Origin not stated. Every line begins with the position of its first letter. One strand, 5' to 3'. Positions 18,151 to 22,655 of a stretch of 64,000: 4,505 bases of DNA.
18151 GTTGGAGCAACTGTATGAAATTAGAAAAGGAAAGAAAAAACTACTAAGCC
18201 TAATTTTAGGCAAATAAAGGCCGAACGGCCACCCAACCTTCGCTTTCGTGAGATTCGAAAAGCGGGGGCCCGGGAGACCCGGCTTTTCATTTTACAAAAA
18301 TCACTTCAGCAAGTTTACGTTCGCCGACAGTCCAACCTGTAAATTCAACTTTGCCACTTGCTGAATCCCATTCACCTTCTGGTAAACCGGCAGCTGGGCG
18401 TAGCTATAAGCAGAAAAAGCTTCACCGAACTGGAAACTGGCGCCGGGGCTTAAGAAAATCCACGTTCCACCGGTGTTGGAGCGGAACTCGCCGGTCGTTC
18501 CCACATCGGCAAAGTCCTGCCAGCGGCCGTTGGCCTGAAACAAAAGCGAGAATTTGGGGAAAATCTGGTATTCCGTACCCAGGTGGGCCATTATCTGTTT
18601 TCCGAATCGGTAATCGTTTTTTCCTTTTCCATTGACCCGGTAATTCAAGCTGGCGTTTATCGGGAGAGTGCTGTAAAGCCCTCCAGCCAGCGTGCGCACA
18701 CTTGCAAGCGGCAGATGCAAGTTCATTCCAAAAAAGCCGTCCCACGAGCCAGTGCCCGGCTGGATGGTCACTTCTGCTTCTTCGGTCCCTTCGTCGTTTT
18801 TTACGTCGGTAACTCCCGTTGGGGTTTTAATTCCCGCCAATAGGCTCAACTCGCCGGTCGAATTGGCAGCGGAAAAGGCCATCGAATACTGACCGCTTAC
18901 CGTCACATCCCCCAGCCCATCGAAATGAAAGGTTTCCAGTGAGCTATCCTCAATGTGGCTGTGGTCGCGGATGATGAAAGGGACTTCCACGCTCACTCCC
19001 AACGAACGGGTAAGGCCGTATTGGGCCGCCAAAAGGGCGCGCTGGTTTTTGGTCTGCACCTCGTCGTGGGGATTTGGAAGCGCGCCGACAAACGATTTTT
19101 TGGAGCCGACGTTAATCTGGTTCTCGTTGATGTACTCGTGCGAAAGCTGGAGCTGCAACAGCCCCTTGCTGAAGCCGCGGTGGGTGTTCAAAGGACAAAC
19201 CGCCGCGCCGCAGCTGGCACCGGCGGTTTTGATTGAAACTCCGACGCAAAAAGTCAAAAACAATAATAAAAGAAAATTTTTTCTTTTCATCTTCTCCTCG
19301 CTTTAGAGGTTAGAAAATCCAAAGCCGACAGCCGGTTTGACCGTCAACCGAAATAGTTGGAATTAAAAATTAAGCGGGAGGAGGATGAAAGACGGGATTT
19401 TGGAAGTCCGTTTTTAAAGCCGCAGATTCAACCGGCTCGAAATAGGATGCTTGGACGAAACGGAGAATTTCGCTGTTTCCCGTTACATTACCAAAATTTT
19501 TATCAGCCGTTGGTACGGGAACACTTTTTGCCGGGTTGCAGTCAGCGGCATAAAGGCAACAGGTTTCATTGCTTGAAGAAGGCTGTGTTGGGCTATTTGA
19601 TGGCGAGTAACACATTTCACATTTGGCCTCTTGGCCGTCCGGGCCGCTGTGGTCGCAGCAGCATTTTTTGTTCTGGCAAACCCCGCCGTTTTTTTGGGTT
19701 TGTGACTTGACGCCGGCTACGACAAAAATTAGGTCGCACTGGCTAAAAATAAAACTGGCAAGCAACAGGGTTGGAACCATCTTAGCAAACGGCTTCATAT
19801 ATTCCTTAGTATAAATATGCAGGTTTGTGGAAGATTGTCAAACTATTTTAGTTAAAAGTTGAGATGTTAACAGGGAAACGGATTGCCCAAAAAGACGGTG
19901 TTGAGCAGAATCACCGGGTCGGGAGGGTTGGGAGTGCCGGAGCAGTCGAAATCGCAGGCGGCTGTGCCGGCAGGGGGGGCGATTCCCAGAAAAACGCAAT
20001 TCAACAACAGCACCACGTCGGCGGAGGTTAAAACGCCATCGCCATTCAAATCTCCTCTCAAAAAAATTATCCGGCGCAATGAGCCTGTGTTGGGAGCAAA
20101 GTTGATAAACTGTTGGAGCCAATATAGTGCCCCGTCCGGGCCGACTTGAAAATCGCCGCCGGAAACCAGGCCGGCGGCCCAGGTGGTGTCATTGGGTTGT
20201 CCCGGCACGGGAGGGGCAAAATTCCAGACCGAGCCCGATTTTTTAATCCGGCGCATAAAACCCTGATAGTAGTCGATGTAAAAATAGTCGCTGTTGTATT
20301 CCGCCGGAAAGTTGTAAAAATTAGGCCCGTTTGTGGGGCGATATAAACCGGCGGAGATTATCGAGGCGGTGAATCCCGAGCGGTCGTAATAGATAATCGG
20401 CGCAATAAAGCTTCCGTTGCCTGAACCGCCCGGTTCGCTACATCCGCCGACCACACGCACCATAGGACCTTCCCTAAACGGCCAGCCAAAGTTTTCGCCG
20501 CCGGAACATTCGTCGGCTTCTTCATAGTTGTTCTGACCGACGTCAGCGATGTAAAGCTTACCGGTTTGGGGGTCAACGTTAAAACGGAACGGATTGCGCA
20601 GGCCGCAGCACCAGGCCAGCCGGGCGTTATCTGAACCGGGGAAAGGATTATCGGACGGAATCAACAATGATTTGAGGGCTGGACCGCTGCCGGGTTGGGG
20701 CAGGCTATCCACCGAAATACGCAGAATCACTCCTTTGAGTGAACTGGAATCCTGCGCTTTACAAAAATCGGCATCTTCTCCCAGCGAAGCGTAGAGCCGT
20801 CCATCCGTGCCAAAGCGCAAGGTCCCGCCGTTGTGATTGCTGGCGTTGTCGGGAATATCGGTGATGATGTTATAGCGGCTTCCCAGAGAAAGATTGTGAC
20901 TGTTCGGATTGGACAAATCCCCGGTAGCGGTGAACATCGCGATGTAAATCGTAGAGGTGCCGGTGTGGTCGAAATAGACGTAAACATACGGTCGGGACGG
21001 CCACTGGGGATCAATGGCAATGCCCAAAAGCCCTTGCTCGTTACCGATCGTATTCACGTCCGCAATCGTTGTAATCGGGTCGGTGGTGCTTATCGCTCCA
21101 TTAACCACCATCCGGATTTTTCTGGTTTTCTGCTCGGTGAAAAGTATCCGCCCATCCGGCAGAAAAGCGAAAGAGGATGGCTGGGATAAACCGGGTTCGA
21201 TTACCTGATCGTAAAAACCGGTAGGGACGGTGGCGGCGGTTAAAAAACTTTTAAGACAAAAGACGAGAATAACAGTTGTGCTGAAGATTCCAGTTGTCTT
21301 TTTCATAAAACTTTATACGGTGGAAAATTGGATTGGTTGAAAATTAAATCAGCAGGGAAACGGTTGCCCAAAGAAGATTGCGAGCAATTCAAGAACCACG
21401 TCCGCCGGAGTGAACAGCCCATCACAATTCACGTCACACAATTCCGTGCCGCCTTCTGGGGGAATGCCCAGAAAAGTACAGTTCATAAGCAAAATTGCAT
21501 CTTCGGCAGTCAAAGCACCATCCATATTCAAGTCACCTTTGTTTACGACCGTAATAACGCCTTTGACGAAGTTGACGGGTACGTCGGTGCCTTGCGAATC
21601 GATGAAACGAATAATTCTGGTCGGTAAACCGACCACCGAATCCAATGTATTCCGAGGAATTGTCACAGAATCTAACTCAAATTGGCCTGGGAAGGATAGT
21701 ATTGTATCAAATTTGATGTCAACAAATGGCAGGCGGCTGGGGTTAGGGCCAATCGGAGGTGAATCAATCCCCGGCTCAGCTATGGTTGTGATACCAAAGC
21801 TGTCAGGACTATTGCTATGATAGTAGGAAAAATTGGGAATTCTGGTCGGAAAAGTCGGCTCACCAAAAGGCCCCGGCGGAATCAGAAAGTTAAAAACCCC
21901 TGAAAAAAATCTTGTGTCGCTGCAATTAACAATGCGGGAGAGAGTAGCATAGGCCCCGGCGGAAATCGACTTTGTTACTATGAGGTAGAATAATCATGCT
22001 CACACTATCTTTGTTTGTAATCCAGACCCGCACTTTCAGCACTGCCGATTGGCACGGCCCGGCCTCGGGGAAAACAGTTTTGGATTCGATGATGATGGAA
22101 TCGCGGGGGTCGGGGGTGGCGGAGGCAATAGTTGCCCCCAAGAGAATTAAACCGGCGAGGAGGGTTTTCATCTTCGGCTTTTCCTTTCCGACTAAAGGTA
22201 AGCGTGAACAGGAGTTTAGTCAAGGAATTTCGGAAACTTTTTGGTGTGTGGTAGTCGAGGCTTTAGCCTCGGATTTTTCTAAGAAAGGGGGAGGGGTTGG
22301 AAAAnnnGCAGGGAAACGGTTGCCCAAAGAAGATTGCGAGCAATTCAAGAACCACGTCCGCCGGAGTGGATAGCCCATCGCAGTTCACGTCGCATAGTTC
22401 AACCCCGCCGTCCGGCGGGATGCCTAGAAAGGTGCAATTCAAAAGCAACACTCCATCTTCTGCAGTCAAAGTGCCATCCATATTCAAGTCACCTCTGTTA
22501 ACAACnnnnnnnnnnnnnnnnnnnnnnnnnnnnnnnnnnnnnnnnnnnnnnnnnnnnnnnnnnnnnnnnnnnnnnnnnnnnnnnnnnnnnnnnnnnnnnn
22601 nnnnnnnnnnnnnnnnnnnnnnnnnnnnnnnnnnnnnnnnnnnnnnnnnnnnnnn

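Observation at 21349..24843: Tandem genes encoding signal peptide + cohesin-like domain + dockerin-like module: possible self-assembling surface scaffold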

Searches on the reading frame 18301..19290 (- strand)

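Call 3: search_protein_families(library=pfam, proteins=[window:18301-19290:-], max_evalue=0.1)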
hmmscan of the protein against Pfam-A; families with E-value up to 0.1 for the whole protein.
window:18301-19290:- (329 aa): 1 family
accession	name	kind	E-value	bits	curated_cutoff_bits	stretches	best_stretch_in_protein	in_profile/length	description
PF18678.6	AOC_like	-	0.0076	16.4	25.9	0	254-275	84-105/123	Allene oxide cyclase barrel like domain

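Call 17: search_protein_families(library=ncbifam, proteins=[window:18301-19290:-], max_evalue=0.1)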
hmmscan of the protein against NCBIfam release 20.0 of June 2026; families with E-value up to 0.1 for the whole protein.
window:18301-19290:- (329 aa): 0 families

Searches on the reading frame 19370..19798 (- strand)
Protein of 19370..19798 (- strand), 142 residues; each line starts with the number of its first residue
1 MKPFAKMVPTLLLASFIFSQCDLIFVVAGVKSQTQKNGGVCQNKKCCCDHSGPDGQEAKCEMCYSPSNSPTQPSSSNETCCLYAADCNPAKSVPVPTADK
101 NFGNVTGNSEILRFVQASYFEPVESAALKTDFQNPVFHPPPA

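Call 17: search_protein_families(library=ncbifam, proteins=[window:19370-19798:-], max_evalue=0.1)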
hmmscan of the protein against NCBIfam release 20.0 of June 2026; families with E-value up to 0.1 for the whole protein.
window:19370-19798:- (142 aa): 1 family
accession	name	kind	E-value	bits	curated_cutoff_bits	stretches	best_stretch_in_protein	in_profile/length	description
NF045671.1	blaPNC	exception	0.099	11.5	750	0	83-131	240-288/401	PNC family class C beta-lactamase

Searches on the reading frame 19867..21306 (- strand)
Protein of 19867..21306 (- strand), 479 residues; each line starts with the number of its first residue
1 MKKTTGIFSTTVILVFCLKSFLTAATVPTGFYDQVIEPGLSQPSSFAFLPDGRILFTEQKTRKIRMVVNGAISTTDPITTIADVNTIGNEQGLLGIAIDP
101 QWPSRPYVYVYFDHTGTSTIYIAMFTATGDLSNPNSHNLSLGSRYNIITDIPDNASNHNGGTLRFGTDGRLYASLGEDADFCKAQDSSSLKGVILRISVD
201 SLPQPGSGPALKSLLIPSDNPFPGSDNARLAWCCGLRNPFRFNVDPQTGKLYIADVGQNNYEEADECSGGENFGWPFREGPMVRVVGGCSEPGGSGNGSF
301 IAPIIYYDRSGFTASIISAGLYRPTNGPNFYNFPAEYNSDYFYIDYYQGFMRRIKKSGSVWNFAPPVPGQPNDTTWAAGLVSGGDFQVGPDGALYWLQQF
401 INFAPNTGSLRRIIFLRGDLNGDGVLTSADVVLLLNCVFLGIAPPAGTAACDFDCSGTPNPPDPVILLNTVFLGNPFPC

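Call 3: search_protein_families(library=pfam, proteins=[window:19867-21306:-], max_evalue=0.1)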
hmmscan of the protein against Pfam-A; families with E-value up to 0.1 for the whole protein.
window:19867-21306:- (479 aa): 2 families
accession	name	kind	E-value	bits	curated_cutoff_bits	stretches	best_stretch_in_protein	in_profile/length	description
PF07995.17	GSDH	-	9.2e-36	124.2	25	1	40-310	1-252/332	Glucose / Sorbosone dehydrogenase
PF00404.24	Dockerin_1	-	0.0043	17.6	22.9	1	418-467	2-52/57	Dockerin type I domain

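Call 17: search_protein_families(library=ncbifam, proteins=[window:19867-21306:-], max_evalue=0.1)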
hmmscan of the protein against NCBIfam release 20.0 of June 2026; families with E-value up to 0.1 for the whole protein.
window:19867-21306:- (479 aa): 3 families
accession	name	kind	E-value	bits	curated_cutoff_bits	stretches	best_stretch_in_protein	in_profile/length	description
TIGR03606.1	non_repeat_PQQ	subfamily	7.1e-19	68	434.55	1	30-277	19-269/454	glucose/sorbosone family PQQ-dependent dehydrogenase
NF033206.1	ScyE_fam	subfamily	1.6e-06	27.9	80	0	341-413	218-288/333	ScyD/ScyE family protein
TIGR02604.1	Piru_Ver_Nterm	subfamily_domain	0.0011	18.4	122.2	0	155-282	121-207/367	PVC-type heme-binding CxxCH protein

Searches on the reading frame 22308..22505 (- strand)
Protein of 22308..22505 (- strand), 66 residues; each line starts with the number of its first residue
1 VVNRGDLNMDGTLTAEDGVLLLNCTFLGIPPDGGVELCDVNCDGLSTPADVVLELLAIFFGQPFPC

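Call 49: predict_structure(alignment_id=A2)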
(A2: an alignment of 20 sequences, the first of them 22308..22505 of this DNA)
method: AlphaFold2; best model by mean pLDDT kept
length: 66 residues; sequences in the alignment: 20
mean_pLDDT: 92.9   pTM: 0.79
mean pLDDT of the five models: 92.9, 92.9, 92.1, 92.1, 91.0
residues with pLDDT >= 90: 58; 70-90: 6; 50-70: 1; < 50: 1
segments of 3 or more residues with pLDDT < 50: none
pLDDT, mean of each block of 10 residues (from residue 1): 83 95 96 92 94 97 92
secondary structure, 60 per line:
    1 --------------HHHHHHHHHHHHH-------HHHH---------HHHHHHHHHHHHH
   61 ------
elements in order: H15-27 H35-38 H48-60

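Call 51: fold_search(model_id=the predicted structure, library=pdb)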
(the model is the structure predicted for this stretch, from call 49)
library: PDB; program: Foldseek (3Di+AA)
matches with E <= 10: 44; with E <= 0.001: 0
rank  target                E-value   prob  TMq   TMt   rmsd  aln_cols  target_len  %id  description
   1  6kgf_D                1.2e-02  1.00  0.70  0.74   1.8        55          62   27  Crystal structure of CaDoc0917(R16D)-CaCohA2 complex at pH 8.2 (released 2020-07-08)
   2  4fl4_G                1.5e-02  1.00  0.77  0.76   2.4        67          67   24  Scaffoldin conformation and dynamics revealed by a ternary complex from the Clostridium thermocellum cellulosome (released 2012-06-27)
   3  4uyp_B                2.0e-02  1.00  0.79  0.72   2.0        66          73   26  High resolution structure of the third cohesin ScaC in complex with the ScaB dockerin with a mutation in the N-termina (released 2015-04-15)
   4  4fl4_A                2.0e-02  1.00  0.77  0.75   2.4        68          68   25  Scaffoldin conformation and dynamics revealed by a ternary complex from the Clostridium thermocellum cellulosome (released 2012-06-27)
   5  6kge_B                2.0e-02  1.00  0.73  0.80   2.1        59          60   25  Crystal structure of CaDoc0917(R16D)-CaCohA2 complex at pH 5.5 (released 2020-07-08)
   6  4uyq_B                2.9e-02  1.00  0.78  0.71   2.1        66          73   26  High resolution structure of the third cohesin ScaC in complex with the ScaB dockerin with a mutation in the C-termina (released 2015-04-15)
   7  8x39_A                3.5e-02  1.00  0.86  0.43   2.0        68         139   18  Crystal structure of cellulosomal double-dockerin module of Clo1313_0689 from Clostridium thermocellum (released 2024-04-03)
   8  2ccl_B                3.9e-02  1.00  0.74  0.78   2.0        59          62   30  THE S45A, T46A MUTANT OF THE TYPE I COHESIN-DOCKERIN COMPLEX FROM THE CELLULOSOME OF CLOSTRIDIUM THERMOCELLUM (released 2007-02-13)
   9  6kgf_B                4.2e-02  1.00  0.68  0.73   2.2        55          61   27  Crystal structure of CaDoc0917(R16D)-CaCohA2 complex at pH 8.2 (released 2020-07-08)
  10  4fl4_D                5.4e-02  1.00  0.71  0.72   2.4        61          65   26  Scaffoldin conformation and dynamics revealed by a ternary complex from the Clostridium thermocellum cellulosome (released 2012-06-27)
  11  3ul4_B                7.0e-02  1.00  0.75  0.78   1.8        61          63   33  Crystal structure of Coh-OlpA(Cthe_3080)-Doc918(Cthe_0918) complex: A novel type I Cohesin-Dockerin complex from Clost (released 2012-11-28)
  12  5lxv_B                7.9e-02  1.00  0.76  0.77   2.1        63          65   25  Crystal structure of Ruminococcus flavefaciens scaffoldin C cohesin in complex with a dockerin from an uncharacterized (released 2016-10-19)
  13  6kge_D                8.5e-02  1.00  0.73  0.78   2.1        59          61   25  Crystal structure of CaDoc0917(R16D)-CaCohA2 complex at pH 5.5 (released 2020-07-08)
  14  6kgc_B                8.5e-02  1.00  0.69  0.76   2.0        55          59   27  Crystal structure of CaDoc0917(R49D)-CaCohA2 complex at pH 5.4 (released 2020-07-08)
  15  6kgd_B                1.1e-01  1.00  0.67  0.76   2.1        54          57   26  Crystal structure of CaDoc0917(R49D)-CaCohA2 complex at pH 8.0 (released 2020-07-08)
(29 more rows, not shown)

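Call 72: find_homologous_proteins(query=A3, max_evalue=0.00001)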
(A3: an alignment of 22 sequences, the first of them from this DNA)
Query A3 (22 sequences) (65 aa, profile of the alignment): 28 proteins with E <= 0.00001 among 1086 candidates.
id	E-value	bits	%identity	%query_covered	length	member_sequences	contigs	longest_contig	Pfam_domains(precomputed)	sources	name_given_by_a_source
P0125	2.6e-25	106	88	100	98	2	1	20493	-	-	-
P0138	9.7e-25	104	62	97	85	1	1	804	PF00404.25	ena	-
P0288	5.6e-24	102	54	97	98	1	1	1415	PF00404.25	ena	-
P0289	3.5e-23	99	59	97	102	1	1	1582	-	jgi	jgi:hypothetical protein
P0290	8.7e-23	98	49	97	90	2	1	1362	PF00404.25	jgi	-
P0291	9.0e-23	98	54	97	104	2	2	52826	PF00404.25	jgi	-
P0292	1.9e-21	93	55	100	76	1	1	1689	-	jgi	-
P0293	1.3e-20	91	55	86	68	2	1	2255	-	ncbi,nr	ncbi:MAG: hypothetical protein L0Y74_08670, partial [candidate division Zixibacteria bacterium]|nr:h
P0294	4.2e-20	89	55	97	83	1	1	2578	-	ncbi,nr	ncbi:MAG TPA: hypothetical protein VI546_01875, partial [candidate division Zixibacteria bacterium]|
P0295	4.4e-20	89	43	97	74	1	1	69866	PF00404.25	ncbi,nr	ncbi:MAG: dockerin type I repeat-containing protein [candidate division Zixibacteria bacterium]|nr:d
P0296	5.4e-20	89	56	95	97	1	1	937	-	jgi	-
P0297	2.0e-19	87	51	97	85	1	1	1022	PF00404.25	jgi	jgi:hypothetical protein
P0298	4.5e-19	86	43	97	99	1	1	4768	PF00404.25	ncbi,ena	-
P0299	4.5e-19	86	52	92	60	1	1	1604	-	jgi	jgi:hypothetical protein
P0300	2.2e-18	84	52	97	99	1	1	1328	-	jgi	jgi:hypothetical protein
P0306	6.8e-15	72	48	92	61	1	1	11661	PF00404.25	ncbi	-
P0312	1.1e-10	59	67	42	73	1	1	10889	PF00404.25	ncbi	-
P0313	7.5e-6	43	41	85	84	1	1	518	PF00404.25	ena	-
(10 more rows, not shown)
